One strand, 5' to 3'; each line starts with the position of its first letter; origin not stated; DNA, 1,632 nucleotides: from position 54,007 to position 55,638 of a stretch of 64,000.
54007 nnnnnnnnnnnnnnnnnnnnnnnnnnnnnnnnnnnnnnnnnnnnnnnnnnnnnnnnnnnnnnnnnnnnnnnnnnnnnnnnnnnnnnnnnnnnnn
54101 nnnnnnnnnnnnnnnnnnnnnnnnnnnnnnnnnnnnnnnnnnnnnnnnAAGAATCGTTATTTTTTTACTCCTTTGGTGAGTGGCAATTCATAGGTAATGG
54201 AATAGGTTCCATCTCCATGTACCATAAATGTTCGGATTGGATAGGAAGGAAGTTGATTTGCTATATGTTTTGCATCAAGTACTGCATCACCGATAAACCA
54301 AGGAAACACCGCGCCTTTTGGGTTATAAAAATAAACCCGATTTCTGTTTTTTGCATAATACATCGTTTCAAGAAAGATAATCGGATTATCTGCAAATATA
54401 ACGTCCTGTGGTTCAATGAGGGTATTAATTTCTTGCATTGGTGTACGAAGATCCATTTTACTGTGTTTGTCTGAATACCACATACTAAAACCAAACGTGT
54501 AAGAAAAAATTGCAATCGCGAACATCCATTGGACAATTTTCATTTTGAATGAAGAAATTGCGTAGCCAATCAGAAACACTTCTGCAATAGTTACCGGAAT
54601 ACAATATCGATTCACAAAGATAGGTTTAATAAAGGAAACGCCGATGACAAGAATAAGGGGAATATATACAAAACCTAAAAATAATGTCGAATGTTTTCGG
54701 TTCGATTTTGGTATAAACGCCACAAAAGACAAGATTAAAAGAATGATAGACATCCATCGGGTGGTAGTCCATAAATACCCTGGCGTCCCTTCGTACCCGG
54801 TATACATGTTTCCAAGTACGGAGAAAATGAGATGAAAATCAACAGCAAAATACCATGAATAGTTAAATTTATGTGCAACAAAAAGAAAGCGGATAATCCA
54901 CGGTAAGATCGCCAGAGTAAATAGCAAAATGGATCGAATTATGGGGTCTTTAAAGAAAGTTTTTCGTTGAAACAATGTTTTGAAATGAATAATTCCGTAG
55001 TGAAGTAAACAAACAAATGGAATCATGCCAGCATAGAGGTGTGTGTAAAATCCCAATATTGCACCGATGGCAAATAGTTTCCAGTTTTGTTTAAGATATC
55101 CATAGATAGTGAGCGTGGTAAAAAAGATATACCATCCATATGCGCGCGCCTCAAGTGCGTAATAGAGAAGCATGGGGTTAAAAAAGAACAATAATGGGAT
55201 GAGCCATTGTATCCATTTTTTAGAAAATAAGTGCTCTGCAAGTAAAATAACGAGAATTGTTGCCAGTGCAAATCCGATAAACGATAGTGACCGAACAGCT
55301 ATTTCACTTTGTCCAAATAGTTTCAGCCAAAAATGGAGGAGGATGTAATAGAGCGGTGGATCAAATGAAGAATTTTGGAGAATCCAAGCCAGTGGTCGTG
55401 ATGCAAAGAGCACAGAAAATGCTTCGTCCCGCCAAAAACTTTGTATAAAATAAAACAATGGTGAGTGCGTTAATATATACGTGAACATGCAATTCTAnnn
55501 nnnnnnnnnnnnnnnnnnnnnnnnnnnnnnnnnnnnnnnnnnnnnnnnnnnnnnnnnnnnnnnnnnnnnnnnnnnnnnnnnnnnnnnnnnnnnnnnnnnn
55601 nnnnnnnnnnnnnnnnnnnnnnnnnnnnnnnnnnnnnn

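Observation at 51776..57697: Polyprenyl-phosphate-linked glycan cluster with a processive QxxRW GT2 synthase and a GT-C transferase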

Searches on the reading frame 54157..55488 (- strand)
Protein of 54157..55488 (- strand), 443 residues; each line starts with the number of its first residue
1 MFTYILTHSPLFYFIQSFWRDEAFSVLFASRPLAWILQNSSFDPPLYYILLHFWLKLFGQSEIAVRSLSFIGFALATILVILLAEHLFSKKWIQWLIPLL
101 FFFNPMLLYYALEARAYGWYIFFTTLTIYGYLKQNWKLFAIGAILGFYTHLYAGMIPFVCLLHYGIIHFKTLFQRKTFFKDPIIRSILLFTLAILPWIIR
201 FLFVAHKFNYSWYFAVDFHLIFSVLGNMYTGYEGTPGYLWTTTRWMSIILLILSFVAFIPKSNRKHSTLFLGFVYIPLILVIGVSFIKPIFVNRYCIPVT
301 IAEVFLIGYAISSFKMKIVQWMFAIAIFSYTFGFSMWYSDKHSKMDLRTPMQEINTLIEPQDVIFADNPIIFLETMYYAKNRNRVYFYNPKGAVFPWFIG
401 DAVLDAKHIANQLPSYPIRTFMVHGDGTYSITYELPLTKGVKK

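Call 4: search_protein_families(library=pfam, proteins=[window:54157-55488:-], max_evalue=0.01)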
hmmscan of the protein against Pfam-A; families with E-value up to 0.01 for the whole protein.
window:54157-55488:- (443 aa): 0 families

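Call 5: search_protein_families(library=ncbifam, proteins=[window:54157-55488:-], max_evalue=0.01)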
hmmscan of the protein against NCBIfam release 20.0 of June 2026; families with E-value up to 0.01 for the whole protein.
window:54157-55488:- (443 aa): 1 family
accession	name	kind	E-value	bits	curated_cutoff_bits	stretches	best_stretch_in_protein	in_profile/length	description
NF052499.1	MnslTaseMT1671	equivalog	1.3e-05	23.9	900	1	17-325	48-359/523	mannosyltransferase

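Call 8: search_solved_structures(query=window:54157-55488:-, max_evalue=10, show_alignments=2)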
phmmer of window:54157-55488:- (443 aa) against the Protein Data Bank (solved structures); distinct sequences matched with E-value up to 10: 0.

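Call 12: find_homologous_proteins(query=window:54157-55488:-, max_evalue=0.001)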
Query window:54157-55488:- (443 aa): 767 proteins with E <= 0.001 among 8000 candidates; the best 120 are listed.
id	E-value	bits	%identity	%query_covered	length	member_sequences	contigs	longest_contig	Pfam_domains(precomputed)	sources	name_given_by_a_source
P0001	1.0e-295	999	100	100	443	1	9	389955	-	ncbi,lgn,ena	-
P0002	8.2e-232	789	76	100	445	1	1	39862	-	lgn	-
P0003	3.6e-227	773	74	100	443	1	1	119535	-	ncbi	ncbi:MAG: hypothetical protein V1917_03685 [Candidatus Gottesmanbacteria bacterium]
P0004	2.8e-215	734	72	99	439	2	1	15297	-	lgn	-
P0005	6.4e-213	726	71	100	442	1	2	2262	-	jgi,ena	-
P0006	1.5e-210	718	71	100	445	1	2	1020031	-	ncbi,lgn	ncbi:MAG: hypothetical protein WAV51_04200 [Microgenomates group bacterium]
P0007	3.4e-210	717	69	100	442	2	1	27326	-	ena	-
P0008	2.5e-209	714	70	99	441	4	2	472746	-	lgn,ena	-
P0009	2.9e-209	714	69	100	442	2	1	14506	-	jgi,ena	-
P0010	6.1e-206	703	67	100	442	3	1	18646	-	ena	-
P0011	6.7e-202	690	66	100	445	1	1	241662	-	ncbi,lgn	-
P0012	7.2e-192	657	64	99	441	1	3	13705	-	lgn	-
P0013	1.7e-177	609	74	81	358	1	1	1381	-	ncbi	-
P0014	9.7e-171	587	57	99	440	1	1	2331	-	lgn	-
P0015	1.2e-163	564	55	99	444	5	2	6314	-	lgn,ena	-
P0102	6.9e-138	479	47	99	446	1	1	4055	PF13231.13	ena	-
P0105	1.2e-137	478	48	98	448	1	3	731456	-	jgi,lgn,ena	jgi:uncharacterized membrane protein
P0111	2.5e-137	477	48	99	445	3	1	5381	PF13231.13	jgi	jgi:uncharacterized membrane protein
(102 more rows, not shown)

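Call 14: find_encoding_contigs(protein=P0006, flank=10000, max_places=2)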
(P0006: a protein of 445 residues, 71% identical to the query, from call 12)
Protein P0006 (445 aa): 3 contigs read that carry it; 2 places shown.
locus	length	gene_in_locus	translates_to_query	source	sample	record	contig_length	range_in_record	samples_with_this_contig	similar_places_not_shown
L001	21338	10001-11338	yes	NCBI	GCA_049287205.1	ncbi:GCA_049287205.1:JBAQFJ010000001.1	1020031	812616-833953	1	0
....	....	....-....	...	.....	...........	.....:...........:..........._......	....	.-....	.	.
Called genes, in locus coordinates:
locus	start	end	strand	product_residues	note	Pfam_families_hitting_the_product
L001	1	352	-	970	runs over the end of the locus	PF00580:UvrD-helicase, PF01443:Viral_helicase1 (faint), PF13245:AAA_19, PF13604:AAA_30 (faint), PF13361:UvrD_C, PF13538:UvrD_C_2 (weak), PF12705:PDDEXK_1, PF10926:DUF2800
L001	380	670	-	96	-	-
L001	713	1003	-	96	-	-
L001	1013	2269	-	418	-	PF05977:MFS_3, PF13347:MFS_2, PF07690:MFS_1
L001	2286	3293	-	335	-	PF02646:RmuC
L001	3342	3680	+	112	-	-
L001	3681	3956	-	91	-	PF03083:MtN3_slv, PF04193:PQ-loop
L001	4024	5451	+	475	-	PF00133:tRNA-synt_1, PF01406:tRNA-synt_1e (faint), PF09334:tRNA-synt_1g, PF00133:tRNA-synt_1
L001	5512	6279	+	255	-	PF01026:TatD_DNase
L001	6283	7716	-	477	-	PF00561:Abhydrolase_1 (faint)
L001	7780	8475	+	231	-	PF00535:Glycos_transf_2, PF10111:Glyco_tranf_2_2 (weak), PF13641:Glyco_tranf_2_3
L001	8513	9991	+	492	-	PF13632:Glyco_trans_2_3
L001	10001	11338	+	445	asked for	-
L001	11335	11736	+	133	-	-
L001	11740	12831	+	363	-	PF00953:Glycos_transf_4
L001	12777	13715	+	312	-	PF01040:UbiA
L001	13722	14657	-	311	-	PF08308:PEGA, PF08239:SH3_3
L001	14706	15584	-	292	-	PF08538:DUF1749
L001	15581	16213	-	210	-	PF01209:Ubie_methyltran (weak), PF03848:TehB, PF13489:Methyltransf_23, PF02353:CMAS, PF13847:Methyltransf_31, PF08241:Methyltransf_11, PF08242:Methyltransf_12, PF13649:Methyltransf_25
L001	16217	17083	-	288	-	PF00293:NUDIX, PF14815:NUDIX_4, PF22327:Nudt16-like (faint), PF00293:NUDIX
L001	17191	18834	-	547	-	PF00118:Cpn60_TCP1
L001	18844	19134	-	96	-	PF00166:Cpn10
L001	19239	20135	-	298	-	-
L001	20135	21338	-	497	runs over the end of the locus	PF01547:SBP_bac_1, PF13416:SBP_bac_8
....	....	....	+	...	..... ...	-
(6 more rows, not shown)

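Call 15: find_encoding_contigs(protein=P0105, flank=10000, max_places=2)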
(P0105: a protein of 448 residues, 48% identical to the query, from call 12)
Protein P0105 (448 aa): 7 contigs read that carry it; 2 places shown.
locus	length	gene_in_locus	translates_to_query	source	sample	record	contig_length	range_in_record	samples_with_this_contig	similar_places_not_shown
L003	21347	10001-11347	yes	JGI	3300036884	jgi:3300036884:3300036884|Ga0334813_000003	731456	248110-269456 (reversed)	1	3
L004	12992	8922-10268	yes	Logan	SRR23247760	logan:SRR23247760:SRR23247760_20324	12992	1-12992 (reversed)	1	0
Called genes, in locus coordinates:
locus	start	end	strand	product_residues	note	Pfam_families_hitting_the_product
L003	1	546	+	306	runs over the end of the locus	PF02388:FemAB, PF13480:Acetyltransf_6, PF02388:FemAB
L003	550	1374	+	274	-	PF13480:Acetyltransf_6, PF02388:FemAB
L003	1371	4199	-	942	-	PF00580:UvrD-helicase, PF01443:Viral_helicase1 (faint), PF13245:AAA_19, PF13604:AAA_30 (faint), PF13361:UvrD_C, PF13538:UvrD_C_2 (faint), PF12705:PDDEXK_1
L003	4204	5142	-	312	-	PF02646:RmuC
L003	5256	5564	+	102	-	-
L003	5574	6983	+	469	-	PF00133:tRNA-synt_1 (weak), PF01406:tRNA-synt_1e (faint), PF09334:tRNA-synt_1g, PF00133:tRNA-synt_1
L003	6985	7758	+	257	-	PF01026:TatD_DNase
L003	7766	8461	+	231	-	PF00535:Glycos_transf_2, PF10111:Glyco_tranf_2_2, PF13641:Glyco_tranf_2_3, PF13632:Glyco_trans_2_3 (weak)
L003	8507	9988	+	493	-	PF13641:Glyco_tranf_2_3 (weak), PF13632:Glyco_trans_2_3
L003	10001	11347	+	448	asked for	-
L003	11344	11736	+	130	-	-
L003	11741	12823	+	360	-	PF00953:Glycos_transf_4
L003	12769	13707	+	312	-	PF01040:UbiA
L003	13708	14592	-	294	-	PF08308:PEGA, PF08239:SH3_3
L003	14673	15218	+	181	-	PF01551:Peptidase_M23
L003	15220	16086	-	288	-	PF00892:EamA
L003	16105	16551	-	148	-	PF00583:Acetyltransf_1, PF13673:Acetyltransf_10, PF13508:Acetyltransf_7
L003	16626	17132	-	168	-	PF00574:CLP_protease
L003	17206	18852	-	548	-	PF00118:Cpn60_TCP1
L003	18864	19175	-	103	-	PF00166:Cpn10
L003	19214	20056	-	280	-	-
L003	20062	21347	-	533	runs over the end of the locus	PF01547:SBP_bac_1, PF13416:SBP_bac_8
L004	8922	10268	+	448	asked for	-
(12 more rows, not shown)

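Call 31: search_protein_families(library=pfam, proteins=[L001:11335-11736:+, L003:11344-11736:+, window:54157-55488:-, L003:10001-11347:+], max_evalue=10)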
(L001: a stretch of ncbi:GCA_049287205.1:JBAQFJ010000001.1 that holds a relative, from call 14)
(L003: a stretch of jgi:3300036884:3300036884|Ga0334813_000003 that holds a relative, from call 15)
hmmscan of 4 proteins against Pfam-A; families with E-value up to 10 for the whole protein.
L001:11335-11736:+ (133 aa): 1 family
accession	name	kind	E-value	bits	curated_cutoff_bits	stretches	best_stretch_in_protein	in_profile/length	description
PF20990.2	DUF2207_C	-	0.17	12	33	1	4-101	112-190/247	Predicted membrane protein (DUF2207) C-terminal domain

L003:11344-11736:+ (130 aa): 0 families

window:54157-55488:- (443 aa): 0 families

L003:10001-11347:+ (448 aa): 2 families
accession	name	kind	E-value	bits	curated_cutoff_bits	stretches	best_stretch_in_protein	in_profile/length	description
PF22002.1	MTLN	-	0.17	12.2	27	1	62-96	3-38/56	Mitoregulin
PF04831.18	POPDC1-3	-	1.1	9.8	28.1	1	109-190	17-97/140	POPDC1-3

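Call 36: predict_structure(alignment_id=A1)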
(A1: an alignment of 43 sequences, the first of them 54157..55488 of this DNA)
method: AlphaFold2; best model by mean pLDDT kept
length: 443 residues; sequences in the alignment: 43
mean_pLDDT: 86.7   pTM: 0.88
mean pLDDT of the five models: 86.7, 86.7, 85.6, 85.0, 85.0
residues with pLDDT >= 90: 259; 70-90: 128; 50-70: 44; < 50: 12
segments of 3 or more residues with pLDDT < 50: 233-237, 440-443
pLDDT, mean of each block of 10 residues (from residue 1): 83 88 92 91 85 97 95 98 94 95 92 91 98 98 95 93 93 83 95 91 74 55 68 51 75 91 94 88 63 76 96 94 94 84 87 96 93 94 93 73 84 91 94 73 41
secondary structure, 60 per line:
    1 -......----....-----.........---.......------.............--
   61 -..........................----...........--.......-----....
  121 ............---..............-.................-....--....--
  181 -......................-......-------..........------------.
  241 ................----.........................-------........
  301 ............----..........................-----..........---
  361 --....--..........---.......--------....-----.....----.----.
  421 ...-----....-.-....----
elements in order: H2-7 H12-15 H21-29 H33-39 H46-58 H62-87 H92-102 H105-111 H117-132 H136-149 H151-167 H169-172 H175-178 H182-203 H205-210 H218-227 H240-256 H261-285 H293-312 H317-342 H348-357 E363-366 H369-378 E385-388 H397-400 E420-423 E429-432 H436-439

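Call 39: fold_search(model_id=the predicted structure, library=pdb)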
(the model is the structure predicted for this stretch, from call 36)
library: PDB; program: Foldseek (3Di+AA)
matches with E <= 10: 316; with E <= 0.001: 8
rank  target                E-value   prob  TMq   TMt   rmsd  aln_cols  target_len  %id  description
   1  5ezm                  2.8e-05  1.00  0.61  0.52   6.2       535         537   10  Crystal Structure of ArnT from Cupriavidus metallidurans in the apo state (released 2016-02-17)
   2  5f15                  3.1e-05  1.00  0.58  0.49   8.2       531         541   11  Crystal Structure of ArnT from Cupriavidus metallidurans bound to Undecaprenyl phosphate (released 2016-02-17)
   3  6gxc_A                1.4e-04  1.00  0.51  0.35  12.2       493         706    9  Bacterial oligosaccharyltransferase PglB in complex with an inhibitory peptide and a reactive lipid-linked oligosaccha (released 2018-11-14)
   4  5ogl_A                2.3e-04  1.00  0.53  0.35  11.9       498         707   11  Structure of bacterial oligosaccharyltransferase PglB in complex with an acceptor peptide and an lipid-linked oligosac (released 2017-10-25)
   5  9s6t_A                3.5e-04  1.00  0.55  0.52   6.4       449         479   12  Ternary cryo-EM structure of chicken ALG12 with Dol25-PP-GlcNAc2Man7, Dol25-P-Man, and Fab (released 2026-03-18)
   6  9s6s_A                4.5e-04  1.00  0.55  0.47   9.2       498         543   12  Ternary cryo-EM structure of human ALG9 with Dol25-PP-GlcNAc2Man6, Dol25-P-Man and Fab (released 2026-03-18)
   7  9s6u_A                5.9e-04  1.00  0.56  0.47   7.3       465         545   11  Ternary cryo-EM structure of human ALG9 with Dol25-PP-GlcNAc2Man8, Dol25-P-Man and Fab (released 2026-03-18)
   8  9i5k_A                8.2e-04  1.00  0.54  0.49   8.2       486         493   14  Structure of the Chaetomium thermophilum Pmt4 homodimer (C2 symmetry) (released 2025-12-24)
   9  8pn9_A                2.2e-03  1.00  0.54  0.39  12.8       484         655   11  Structure of human oligosaccharyltransferase OST-A complex bound to NGI-1 (released 2024-05-08)
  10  7zli_A                2.5e-03  1.00  0.43  0.31  12.5       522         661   11  Cryo-EM structure of C-mannosyltransferase CeDPY19, in complex with Dol25-P-Man and bound to CMT2-Fab and anti-Fab nan (released 2023-01-11)
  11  7oci_F                2.6e-03  1.00  0.54  0.40  10.2       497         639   10  Cryo-EM structure of yeast Ost6p containing oligosaccharyltransferase complex (released 2022-02-16)
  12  6s7o_A                3.2e-03  1.00  0.54  0.39  12.3       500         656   11  Cryo-EM structure of human oligosaccharyltransferase complex OST-A (released 2019-12-18)
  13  6p25_B                6.3e-03  1.00  0.32  0.22   6.1       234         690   15  Structure of S. cerevisiae protein O-mannosyltransferase Pmt1-Pmt2 complex bound to the sugar donor and a peptide acce (released 2019-07-10)
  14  6c26_A                8.2e-03  1.00  0.41  0.31  11.6       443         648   11  The Cryo-EM structure of a eukaryotic oligosaccharyl transferase complex (released 2018-01-31)
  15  9dlh                  1.1e-02  1.00  0.45  0.35   8.6       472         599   12  donor substrate analog-bound AftB (released 2025-06-25)
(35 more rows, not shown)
